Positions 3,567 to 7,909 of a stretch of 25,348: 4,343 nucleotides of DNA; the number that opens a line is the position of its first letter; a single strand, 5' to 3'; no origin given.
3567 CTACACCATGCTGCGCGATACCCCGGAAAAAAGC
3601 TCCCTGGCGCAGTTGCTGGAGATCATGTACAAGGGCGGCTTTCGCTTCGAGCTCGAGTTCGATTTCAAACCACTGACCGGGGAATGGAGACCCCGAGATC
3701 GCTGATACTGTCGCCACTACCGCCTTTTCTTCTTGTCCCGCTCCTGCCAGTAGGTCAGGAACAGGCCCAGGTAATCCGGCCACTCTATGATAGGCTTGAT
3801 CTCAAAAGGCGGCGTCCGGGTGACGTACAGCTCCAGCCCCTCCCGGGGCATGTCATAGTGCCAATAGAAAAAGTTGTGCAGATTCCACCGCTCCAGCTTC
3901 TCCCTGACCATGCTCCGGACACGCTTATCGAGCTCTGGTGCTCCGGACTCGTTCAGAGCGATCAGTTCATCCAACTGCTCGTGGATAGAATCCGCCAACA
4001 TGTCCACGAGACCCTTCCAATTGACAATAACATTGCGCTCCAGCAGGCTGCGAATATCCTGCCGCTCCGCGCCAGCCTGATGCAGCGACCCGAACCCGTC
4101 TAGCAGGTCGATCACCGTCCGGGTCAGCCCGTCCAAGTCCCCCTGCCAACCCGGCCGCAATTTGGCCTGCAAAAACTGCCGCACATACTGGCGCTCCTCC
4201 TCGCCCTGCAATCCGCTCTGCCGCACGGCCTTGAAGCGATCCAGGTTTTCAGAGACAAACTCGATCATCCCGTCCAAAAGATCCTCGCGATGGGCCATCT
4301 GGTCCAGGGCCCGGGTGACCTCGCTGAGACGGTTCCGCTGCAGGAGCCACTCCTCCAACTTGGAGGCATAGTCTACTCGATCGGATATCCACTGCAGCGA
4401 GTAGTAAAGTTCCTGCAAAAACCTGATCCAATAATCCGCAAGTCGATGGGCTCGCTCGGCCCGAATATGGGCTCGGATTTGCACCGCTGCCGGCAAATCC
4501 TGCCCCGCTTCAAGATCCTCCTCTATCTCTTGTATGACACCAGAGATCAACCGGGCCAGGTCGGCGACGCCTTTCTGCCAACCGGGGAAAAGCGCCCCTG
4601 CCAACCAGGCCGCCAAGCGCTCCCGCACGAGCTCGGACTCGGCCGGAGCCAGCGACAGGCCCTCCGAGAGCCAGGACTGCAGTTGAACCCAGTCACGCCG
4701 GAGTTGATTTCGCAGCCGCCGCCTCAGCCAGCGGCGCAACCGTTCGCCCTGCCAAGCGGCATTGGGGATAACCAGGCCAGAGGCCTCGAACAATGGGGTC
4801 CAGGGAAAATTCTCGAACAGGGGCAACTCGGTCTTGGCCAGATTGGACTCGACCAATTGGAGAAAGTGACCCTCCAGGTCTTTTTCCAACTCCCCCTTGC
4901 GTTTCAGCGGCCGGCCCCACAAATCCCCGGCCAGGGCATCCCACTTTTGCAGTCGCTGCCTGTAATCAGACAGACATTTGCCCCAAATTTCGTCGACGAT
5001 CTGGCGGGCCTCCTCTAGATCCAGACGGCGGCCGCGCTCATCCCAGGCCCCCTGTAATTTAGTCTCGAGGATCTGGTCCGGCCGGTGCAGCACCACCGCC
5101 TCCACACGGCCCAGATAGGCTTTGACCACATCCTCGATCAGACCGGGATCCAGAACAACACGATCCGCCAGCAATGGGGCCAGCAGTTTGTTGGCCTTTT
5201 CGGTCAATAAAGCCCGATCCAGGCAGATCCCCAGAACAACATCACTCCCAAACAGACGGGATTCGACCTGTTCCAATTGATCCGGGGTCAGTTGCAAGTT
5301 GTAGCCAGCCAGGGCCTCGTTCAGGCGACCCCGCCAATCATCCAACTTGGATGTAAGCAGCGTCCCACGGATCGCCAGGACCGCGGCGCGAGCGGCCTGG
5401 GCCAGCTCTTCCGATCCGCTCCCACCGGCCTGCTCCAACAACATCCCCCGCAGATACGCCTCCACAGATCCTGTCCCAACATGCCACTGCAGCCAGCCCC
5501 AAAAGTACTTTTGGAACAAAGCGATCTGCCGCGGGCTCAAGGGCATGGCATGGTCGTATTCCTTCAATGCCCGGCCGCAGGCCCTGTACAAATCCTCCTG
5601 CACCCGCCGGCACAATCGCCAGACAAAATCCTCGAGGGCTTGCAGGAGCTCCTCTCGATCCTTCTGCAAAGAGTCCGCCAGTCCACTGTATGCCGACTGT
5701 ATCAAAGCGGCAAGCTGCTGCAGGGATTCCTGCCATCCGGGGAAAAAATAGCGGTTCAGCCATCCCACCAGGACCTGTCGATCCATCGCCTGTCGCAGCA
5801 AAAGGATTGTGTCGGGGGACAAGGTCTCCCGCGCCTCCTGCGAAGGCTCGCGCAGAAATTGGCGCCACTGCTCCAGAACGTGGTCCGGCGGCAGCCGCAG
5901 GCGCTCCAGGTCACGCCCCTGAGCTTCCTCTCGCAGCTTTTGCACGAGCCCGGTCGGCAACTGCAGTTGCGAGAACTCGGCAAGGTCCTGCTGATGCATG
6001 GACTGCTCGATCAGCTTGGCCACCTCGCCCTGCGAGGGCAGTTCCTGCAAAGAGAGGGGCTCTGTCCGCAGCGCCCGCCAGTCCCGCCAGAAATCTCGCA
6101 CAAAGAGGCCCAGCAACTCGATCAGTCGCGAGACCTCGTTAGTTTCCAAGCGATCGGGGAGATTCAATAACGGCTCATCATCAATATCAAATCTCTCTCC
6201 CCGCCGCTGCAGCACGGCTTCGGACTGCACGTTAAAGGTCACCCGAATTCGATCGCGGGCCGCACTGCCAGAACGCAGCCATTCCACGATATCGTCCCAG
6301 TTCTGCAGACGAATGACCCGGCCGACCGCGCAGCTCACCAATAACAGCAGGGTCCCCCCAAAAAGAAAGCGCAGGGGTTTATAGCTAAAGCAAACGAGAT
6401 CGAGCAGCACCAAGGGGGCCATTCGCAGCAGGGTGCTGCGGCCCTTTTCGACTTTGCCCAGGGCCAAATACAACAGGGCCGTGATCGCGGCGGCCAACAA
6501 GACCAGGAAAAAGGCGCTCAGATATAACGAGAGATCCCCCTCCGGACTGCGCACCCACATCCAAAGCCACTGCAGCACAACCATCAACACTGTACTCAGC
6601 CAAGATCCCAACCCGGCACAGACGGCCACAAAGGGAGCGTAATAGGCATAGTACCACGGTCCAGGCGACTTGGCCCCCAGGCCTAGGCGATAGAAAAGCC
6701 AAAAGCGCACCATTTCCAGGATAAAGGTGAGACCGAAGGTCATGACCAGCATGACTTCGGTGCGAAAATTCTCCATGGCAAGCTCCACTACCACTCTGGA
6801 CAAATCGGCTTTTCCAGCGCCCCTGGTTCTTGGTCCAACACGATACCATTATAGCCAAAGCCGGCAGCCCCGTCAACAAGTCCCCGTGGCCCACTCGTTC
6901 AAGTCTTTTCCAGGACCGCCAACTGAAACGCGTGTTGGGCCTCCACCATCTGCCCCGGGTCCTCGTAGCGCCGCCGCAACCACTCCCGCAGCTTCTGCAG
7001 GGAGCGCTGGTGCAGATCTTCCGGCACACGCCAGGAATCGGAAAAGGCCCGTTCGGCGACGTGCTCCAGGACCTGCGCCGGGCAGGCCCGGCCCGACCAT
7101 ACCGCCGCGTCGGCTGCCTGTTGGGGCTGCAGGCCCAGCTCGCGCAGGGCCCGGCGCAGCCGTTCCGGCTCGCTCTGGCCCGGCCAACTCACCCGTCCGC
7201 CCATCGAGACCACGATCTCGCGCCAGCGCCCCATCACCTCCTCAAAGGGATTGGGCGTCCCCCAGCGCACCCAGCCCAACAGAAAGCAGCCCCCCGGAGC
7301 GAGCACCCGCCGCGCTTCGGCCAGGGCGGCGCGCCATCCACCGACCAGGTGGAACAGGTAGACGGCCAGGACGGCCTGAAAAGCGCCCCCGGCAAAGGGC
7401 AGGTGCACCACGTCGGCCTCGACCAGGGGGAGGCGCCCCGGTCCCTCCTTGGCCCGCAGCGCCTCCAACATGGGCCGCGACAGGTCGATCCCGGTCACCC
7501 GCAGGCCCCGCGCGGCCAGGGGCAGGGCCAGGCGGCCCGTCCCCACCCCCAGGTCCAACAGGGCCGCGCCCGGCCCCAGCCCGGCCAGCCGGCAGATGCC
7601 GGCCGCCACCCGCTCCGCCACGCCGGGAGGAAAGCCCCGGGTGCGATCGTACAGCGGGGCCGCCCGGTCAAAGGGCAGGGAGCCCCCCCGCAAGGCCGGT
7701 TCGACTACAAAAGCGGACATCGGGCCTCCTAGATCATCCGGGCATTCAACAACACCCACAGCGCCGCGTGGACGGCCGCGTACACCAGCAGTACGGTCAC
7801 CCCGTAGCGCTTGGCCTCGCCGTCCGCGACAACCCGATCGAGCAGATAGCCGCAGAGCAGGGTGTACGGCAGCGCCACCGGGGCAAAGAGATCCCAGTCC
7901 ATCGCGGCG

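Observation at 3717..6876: Orphan ~1019-aa membrane-anchored protein with novel [F/R]PGWQ internal repeats and its own consensus promoter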

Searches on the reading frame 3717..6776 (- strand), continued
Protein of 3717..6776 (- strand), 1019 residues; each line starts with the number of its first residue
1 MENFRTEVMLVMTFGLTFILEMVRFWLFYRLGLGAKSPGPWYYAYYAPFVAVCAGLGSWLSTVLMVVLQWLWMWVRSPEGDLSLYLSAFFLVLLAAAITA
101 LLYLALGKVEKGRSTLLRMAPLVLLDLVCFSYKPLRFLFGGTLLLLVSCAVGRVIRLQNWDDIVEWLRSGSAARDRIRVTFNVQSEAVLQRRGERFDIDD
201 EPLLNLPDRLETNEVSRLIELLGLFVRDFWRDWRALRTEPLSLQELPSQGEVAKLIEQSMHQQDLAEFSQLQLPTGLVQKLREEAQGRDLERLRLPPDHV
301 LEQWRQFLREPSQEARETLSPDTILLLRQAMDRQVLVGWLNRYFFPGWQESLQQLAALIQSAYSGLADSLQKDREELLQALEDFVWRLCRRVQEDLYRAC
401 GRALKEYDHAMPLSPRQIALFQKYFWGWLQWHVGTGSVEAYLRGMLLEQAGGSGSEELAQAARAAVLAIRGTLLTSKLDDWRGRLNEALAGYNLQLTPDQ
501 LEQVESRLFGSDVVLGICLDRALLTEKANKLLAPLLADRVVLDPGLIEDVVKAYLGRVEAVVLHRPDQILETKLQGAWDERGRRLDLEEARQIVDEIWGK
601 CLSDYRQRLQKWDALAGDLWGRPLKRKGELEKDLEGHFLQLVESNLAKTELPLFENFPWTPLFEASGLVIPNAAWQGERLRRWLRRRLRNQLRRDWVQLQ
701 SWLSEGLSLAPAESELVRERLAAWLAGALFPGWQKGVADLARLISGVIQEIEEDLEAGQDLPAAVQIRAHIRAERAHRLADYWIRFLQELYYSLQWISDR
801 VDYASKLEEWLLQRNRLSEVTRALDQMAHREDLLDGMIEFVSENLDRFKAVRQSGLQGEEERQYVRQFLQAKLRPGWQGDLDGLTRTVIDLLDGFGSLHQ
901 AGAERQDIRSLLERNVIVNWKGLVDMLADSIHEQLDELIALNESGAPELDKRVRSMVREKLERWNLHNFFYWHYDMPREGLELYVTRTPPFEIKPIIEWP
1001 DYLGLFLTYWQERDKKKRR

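Call 91: fold_search(model_id=the predicted structure, library=viral)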
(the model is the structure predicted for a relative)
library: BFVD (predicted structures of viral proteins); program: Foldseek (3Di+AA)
matches with E <= 10: 160; with E <= 0.001: 0
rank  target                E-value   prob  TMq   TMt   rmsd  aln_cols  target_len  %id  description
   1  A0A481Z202            4.4e-01  0.06  0.12  0.07  40.8       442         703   12  Uncharacterized protein [Pithovirus LCPAC001]
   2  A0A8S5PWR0            7.1e-01  0.09  0.14  0.20  26.5       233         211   15  Transmembrane protein [Myoviridae sp. ctgsk7]
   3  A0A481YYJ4            1.1e+00  0.08  0.13  0.19  28.4       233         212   14  Transmembrane protein [Marseillevirus LCMAC201]
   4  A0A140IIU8            1.3e+00  0.18  0.20  0.25  13.0       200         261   12  (no name in the UniProt tables at hand)
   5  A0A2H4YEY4            1.3e+00  0.02  0.08  0.10  25.9       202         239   11  Baseplate tail tube initiator [Aeromonas phage Ah1]
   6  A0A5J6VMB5            1.4e+00  0.10  0.12  0.14  21.2       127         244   12  Uncharacterized protein [Megaviridae environmental sample]
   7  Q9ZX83                1.5e+00  0.06  0.13  0.17  29.8       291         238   11  Gp25 [Streptomyces phage phiC31]
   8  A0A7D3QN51            1.9e+00  0.08  0.12  0.22  16.0       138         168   17  (no name in the UniProt tables at hand)
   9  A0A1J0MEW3            1.9e+00  0.05  0.05  0.17  23.8       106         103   13  Uncharacterized protein [Pectobacterium phage PP101]
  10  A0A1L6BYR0            2.0e+00  0.05  0.13  0.21  29.3       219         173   12  Membrane protein [Mycobacterium phage MrMagoo]
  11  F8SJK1                2.2e+00  0.13  0.15  0.35  17.0       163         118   12  Uncharacterized protein 369 [Pseudomonas phage PhiPA3]
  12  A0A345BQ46            2.2e+00  0.08  0.07  0.15  16.3        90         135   12  (no name in the UniProt tables at hand)
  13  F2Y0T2                2.3e+00  0.07  0.09  0.20  18.0       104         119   16  (no name in the UniProt tables at hand)
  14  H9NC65                2.3e+00  0.06  0.16  0.20  19.9       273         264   11  (no name in the UniProt tables at hand)
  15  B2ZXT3                2.4e+00  0.33  0.15  0.42   6.0        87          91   10  Uncharacterized protein [Ralstonia phage phiRSL1]
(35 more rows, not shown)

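Call 92: find_related_loci(query=A2, collection=metagenome_contigs, flank=6000)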
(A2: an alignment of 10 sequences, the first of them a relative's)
Query A2 (348 aa) in metagenome_contigs; peptide patterns used: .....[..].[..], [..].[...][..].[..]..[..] (x = any residue, [..] = any of these).
81 stretches matched a pattern; 4 encode a relative of the query (tblastn E <= 1e-3); 4 distinct loci.
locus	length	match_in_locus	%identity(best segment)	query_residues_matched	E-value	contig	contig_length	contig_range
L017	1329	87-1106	41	7-344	5e-85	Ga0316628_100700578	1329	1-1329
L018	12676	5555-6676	43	1-346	1e-74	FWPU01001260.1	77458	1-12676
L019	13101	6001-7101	38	1-338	9e-52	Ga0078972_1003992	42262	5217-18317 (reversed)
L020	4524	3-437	47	202-343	5e-36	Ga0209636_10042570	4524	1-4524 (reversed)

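Call 101: search_protein_families(library=pfam, proteins=[L019:2611-3651:+, L019:3655-4416:+, L019:5128-5946:+, L019:7139-9520:+, L019:6932-10558:-, L019:9524-10585:+, L019:10582-11751:+, L019:11547-12719:+, L019:122-2461:+], max_evalue=0.0001)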
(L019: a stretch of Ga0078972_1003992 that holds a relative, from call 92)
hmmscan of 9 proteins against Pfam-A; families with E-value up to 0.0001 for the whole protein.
L019:2611-3651:+ (346 aa): 1 family
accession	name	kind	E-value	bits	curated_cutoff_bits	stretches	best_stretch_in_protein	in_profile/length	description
PF01144.29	CoA_trans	-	2.8e-32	112.3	23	1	61-276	3-216/217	Coenzyme A transferase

L019:3655-4416:+ (253 aa): 1 family
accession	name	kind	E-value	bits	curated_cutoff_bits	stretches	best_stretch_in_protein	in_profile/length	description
PF01144.29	CoA_trans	-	7.7e-28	97.8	23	1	13-217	8-217/217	Coenzyme A transferase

L019:5128-5946:+ (272 aa): 6 families
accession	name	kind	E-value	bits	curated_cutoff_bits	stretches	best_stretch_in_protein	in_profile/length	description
PF08241.18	Methyltransf_11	-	2.8e-22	79.6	21.2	1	54-146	1-94/95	Methyltransferase domain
PF13649.12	Methyltransf_25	-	2.6e-20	73.3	27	1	54-143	2-97/97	Methyltransferase domain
PF08242.18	Methyltransf_12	-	9.6e-14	52.3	30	1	54-145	1-98/98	Methyltransferase domain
PF13847.12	Methyltransf_31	-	2.8e-11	43.7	27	1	48-147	2-109/145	Methyltransferase domain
PF13489.12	Methyltransf_23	-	7.2e-10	39.3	27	1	34-147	6-116/164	Methyltransferase domain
PF01209.24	Ubie_methyltran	-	6.6e-08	32.6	20.1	1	41-146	39-150/233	ubiE/COQ5 methyltransferase family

L019:7139-9520:+ (793 aa): 3 families
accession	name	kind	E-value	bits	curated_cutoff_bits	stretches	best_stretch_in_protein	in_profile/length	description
PF01055.32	Glyco_hydro_31_2nd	-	8.3e-121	403.7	23.5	1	263-595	1-328/328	Glycosyl hydrolases family 31 TIM-barrel domain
PF21365.3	Glyco_hydro_31_3rd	-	1.5e-25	89.9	24.4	1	603-689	1-87/87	Glycosyl hydrolase family 31 C-terminal domain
PF13802.12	Gal_mutarotas_2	-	7.8e-25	88.6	27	1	66-224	2-182/184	Glycosyl hydrolase 31 N-terminal galactose mutarotase-like domain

L019:6932-10558:- (1208 aa): 0 families

L019:9524-10585:+ (353 aa): 2 families
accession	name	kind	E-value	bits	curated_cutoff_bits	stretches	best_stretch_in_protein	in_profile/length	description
PF02744.22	GalP_UDP_tr_C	-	3.2e-64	216.1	29.2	1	186-348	2-163/165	Galactose-1-phosphate uridyl transferase, C-terminal domain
PF01087.27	GalP_UDP_transf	-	1.6e-63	215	22.1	1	13-179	12-184/184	Galactose-1-phosphate uridyl transferase, N-terminal domain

L019:10582-11751:+ (389 aa): 3 families
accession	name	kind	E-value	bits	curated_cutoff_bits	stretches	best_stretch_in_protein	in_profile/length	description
PF10509.15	GalKase_gal_bdg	-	2.3e-22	78.7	23.1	1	11-60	1-49/49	Galactokinase galactose-binding signature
PF00288.32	GHMP_kinases_N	-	3.8e-20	72.3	22.3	1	95-182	2-87/87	GHMP kinases N terminal domain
PF08544.19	GHMP_kinases_C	-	1.2e-13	51.7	21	1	284-356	2-75/85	GHMP kinases C terminal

L019:11547-12719:+ (390 aa): 1 family
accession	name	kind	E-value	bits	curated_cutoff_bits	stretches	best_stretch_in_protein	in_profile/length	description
PF03547.23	Mem_trans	-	3e-23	82.4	25.7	1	78-382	5-342/343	Membrane transport protein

L019:122-2461:+ (779 aa): 0 families

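Call 103: find_encoding_contigs(protein=P0001, flank=3000, max_places=2)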
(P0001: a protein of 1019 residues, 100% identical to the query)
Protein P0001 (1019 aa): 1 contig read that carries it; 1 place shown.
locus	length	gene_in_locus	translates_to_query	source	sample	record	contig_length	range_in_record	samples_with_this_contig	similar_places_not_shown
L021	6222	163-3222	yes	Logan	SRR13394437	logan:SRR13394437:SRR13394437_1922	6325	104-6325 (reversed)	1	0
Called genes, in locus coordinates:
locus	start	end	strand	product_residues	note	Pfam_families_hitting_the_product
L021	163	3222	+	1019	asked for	-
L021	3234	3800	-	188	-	-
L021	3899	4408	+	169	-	-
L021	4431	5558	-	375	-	PF01145:Band_7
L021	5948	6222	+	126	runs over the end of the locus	?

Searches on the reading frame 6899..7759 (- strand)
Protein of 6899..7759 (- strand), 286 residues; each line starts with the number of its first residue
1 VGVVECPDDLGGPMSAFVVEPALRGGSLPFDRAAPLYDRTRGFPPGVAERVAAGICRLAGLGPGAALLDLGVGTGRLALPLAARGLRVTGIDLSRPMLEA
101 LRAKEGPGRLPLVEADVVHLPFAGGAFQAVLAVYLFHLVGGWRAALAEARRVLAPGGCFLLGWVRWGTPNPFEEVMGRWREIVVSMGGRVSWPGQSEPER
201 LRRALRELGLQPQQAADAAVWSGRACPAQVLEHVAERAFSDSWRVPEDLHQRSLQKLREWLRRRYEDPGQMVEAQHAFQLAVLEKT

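Call 15: search_protein_families(library=pfam, proteins=[window:6899-7759:-], max_evalue=0.01)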
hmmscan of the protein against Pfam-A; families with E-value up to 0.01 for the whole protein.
window:6899-7759:- (286 aa): 7 families
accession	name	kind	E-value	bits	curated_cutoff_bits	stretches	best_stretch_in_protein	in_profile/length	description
PF08241.18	Methyltransf_11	-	2.9e-21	76.3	21.2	1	68-160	1-94/95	Methyltransferase domain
PF13649.12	Methyltransf_25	-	4.4e-21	75.8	27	1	68-157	2-97/97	Methyltransferase domain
PF08242.18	Methyltransf_12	-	1.4e-13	51.8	30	1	68-159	1-98/98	Methyltransferase domain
PF13489.12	Methyltransf_23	-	1.2e-10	41.8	27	1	49-164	7-119/164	Methyltransferase domain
PF13847.12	Methyltransf_31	-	8.4e-08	32.5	27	1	64-162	4-110/145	Methyltransferase domain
PF01209.24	Ubie_methyltran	-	4e-07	30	20.1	1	57-160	41-150/233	ubiE/COQ5 methyltransferase family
PF02353.26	CMAS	-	0.0026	17.6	27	1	55-160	54-163/273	Mycolic acid cyclopropane synthetase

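Call 62: search_protein_families(library=ncbifam, proteins=[window:6899-7759:-], max_evalue=0.1)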
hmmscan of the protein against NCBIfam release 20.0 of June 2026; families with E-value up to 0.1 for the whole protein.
window:6899-7759:- (286 aa): 42 families (the best 25 are shown)
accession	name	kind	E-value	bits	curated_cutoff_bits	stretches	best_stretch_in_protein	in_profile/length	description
NF045667.1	MTase_DVU1556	equivalog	5e-20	71.9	155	1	55-240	14-190/213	DVU_1556 family methyltransferase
NF041820.1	daptide_MTase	equivalog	3.1e-15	56.3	175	1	66-166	39-147/243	daptide-type RiPP biosynthesis methyltransferase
NF043040.1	corrin_prot_MT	hypoth_equivalog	2.9e-14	53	180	1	50-160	29-146/216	corrinoid protein-associated methyltransferase CpaM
NF001241.0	PRK00216.1-2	equivalog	4.5e-14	52.6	327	1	56-174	44-160/231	demethylmenaquinone methyltransferase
TIGR01934.1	MenG_MenH_UbiE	subfamily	2e-13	50.2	158.35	1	30-160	5-140/223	ubiquinone/menaquinone biosynthesis methyltransferase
NF001244.0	PRK00216.1-5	equivalog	8.6e-12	44.8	216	1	30-161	14-153/236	bifunctional demethylmenaquinone methyltransferase/2-methoxy-6-polyprenyl-1,4-benzoquinol methylase UbiE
NF047649.1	MTase_UXPK_star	exception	1.4e-11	44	460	1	57-162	71-182/283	methyltransferase/UXPK-star double selenoprotein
NF007610.0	PRK10258.1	equivalog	3.5e-09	36.4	342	1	53-158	32-135/251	malonyl-ACP O-methyltransferase BioC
NF041537.1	ArsM_AhpD_UU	exception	4.5e-09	35.5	510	1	61-162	74-181/345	arsenite methyltransferase/AhpD domain selenoprotein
NF052510.1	methyltran_MpqE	exception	7.9e-09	35.2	335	1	63-159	46-149/234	methyl-plastoquinone biosynthesis methyltransferase MpqE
NF045882.1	PLipidMtase_Leg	equivalog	1e-08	35.2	390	1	65-157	44-139/207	phospholipid N-methyltransferase PmtA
NF045825.1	FAmtase_mtf2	equivalog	6.6e-08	32.1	400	1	68-165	63-162/248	fatty-acid O-methyltransferase Mtf2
TIGR02072.1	BioC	equivalog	5.4e-07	29.7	184.95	1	64-161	35-132/244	malonyl-ACP O-methyltransferase BioC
NF008823.0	PRK11873.1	subfamily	9.2e-07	28.6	263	1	58-161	72-181/272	arsenite methyltransferase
NF040539.1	AST_met_ArsM_2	exception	9.7e-07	28.9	240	1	67-160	60-162/262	putative arsinothricin biosynthesis methyltransferase ArsM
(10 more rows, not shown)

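Call 81: search_protein_families(library=padloc, proteins=[window:6899-7759:-], max_evalue=0.01)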
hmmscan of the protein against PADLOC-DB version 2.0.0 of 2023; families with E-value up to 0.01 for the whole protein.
window:6899-7759:- (286 aa): 3 families
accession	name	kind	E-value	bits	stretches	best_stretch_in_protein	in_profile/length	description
PDLC04134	mad2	-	5.6e-17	59.7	1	47-173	275-407/492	mads_2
PDLC01316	Cas6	-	0.00038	18.7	1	23-81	7-65/185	"CAS-I,CAS-II,CAS-III,CAS-IV,CAS-V,CAS-VI; crRNAmaturation"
PDLC00953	Cas6a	-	0.00076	17.6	1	23-79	10-67/197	"CRISPR-associated protein Cas6, subtype MYXAN"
